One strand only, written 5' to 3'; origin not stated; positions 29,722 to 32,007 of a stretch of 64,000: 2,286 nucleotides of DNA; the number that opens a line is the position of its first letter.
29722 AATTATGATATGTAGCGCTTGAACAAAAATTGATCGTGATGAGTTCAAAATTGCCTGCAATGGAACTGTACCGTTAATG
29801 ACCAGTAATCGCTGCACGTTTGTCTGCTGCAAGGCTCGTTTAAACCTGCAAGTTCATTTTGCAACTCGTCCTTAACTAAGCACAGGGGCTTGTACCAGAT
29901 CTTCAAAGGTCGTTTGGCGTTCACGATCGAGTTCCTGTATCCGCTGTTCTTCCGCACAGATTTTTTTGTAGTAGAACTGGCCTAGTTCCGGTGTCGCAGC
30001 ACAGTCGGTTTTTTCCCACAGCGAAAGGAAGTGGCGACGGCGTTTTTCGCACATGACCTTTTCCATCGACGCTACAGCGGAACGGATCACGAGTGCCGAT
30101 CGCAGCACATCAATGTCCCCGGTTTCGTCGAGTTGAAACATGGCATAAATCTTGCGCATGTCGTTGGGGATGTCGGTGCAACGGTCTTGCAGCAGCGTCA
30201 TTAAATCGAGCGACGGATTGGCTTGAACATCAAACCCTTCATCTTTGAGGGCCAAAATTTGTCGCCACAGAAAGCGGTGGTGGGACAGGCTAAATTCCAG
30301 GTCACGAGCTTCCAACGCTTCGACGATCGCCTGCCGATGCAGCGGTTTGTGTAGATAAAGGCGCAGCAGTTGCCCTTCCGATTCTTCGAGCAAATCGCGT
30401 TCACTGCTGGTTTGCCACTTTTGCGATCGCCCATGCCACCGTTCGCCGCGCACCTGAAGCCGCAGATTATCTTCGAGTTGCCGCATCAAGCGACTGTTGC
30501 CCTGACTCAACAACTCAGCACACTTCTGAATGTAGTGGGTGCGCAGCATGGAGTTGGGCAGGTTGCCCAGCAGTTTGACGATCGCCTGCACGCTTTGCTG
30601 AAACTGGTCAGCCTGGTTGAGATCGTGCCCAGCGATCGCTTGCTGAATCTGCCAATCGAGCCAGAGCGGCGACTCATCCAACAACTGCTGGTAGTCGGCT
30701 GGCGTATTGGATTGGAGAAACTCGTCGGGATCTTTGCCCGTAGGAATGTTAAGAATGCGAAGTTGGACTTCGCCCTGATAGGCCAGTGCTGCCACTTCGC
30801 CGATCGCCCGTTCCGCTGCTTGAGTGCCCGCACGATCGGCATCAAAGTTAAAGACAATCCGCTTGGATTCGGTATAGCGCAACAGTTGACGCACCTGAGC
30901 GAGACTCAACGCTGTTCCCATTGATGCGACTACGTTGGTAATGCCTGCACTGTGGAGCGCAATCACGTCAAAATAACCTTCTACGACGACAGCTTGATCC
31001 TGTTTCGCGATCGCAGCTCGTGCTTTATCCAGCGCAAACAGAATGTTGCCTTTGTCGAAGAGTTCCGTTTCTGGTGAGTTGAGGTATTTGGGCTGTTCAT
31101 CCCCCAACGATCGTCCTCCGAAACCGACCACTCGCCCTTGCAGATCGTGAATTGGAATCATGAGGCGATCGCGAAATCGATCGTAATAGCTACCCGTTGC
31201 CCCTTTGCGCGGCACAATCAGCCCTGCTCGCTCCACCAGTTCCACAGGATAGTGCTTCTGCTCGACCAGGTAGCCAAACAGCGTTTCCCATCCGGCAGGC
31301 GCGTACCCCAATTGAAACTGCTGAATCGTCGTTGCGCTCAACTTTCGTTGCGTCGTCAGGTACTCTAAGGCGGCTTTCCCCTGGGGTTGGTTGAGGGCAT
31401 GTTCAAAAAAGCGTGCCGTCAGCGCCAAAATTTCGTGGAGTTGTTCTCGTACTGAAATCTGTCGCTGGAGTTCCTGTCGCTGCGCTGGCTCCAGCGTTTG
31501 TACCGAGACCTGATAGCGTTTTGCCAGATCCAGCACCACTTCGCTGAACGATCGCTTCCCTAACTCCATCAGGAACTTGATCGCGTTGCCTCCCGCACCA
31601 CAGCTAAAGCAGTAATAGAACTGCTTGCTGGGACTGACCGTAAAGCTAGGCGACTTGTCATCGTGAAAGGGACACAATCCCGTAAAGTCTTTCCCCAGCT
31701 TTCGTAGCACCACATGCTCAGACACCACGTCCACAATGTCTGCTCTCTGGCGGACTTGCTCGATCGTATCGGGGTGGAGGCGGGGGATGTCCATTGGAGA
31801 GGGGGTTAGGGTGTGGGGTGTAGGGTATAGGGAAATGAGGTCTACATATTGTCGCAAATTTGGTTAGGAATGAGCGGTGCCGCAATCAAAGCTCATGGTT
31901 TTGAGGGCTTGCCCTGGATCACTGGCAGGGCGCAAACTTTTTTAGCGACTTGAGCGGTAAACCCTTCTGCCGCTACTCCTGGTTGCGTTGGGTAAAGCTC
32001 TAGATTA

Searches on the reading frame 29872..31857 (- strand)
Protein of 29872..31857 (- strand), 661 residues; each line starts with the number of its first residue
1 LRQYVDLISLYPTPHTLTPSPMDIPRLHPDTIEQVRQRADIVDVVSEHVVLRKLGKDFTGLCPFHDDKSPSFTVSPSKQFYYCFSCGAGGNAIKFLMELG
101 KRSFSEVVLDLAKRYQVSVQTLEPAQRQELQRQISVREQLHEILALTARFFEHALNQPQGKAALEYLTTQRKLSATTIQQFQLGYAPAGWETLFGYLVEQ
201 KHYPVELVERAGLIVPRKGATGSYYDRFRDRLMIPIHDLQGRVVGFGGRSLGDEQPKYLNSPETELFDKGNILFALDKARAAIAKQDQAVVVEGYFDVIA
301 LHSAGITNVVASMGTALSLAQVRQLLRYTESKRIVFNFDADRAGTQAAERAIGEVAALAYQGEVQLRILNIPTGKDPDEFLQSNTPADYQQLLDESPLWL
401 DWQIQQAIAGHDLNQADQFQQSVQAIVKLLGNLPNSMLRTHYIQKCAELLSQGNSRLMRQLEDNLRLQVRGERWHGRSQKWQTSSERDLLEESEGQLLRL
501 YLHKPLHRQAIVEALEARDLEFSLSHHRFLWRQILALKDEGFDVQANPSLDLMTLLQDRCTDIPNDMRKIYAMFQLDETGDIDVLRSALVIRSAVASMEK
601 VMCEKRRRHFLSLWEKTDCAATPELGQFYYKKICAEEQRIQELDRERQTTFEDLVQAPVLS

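Call 65: search_protein_families(library=pfam, proteins=[window:29872-31857:-], max_evalue=0.00001)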
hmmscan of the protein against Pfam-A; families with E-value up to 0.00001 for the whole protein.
window:29872-31857:- (661 aa): 7 families
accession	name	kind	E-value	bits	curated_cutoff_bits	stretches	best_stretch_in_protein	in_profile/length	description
PF08275.17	DNAG_N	-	1.2e-40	138.9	26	1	150-280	1-128/128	DNA primase catalytic core, N-terminal domain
PF01807.25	Zn_ribbon_DnaG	-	1.5e-37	127.7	24.9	1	29-121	3-95/98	CHC2 zinc finger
PF13155.12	Toprim_2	-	5.4e-23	81.6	22.1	1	290-381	1-88/88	Toprim-like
PF13662.12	Toprim_4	-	1.1e-19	70.8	25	1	288-359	2-75/85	Toprim domain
PF10410.14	DnaB_bind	-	4.7e-13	49.6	20.6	1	401-452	2-53/56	DnaB-helicase binding domain of primase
PF01751.28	Toprim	-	6e-13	49.2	23.1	1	289-352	2-77/96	Toprim domain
PF13362.12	Toprim_3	-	3.6e-07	31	27.2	1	289-384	2-92/95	Toprim domain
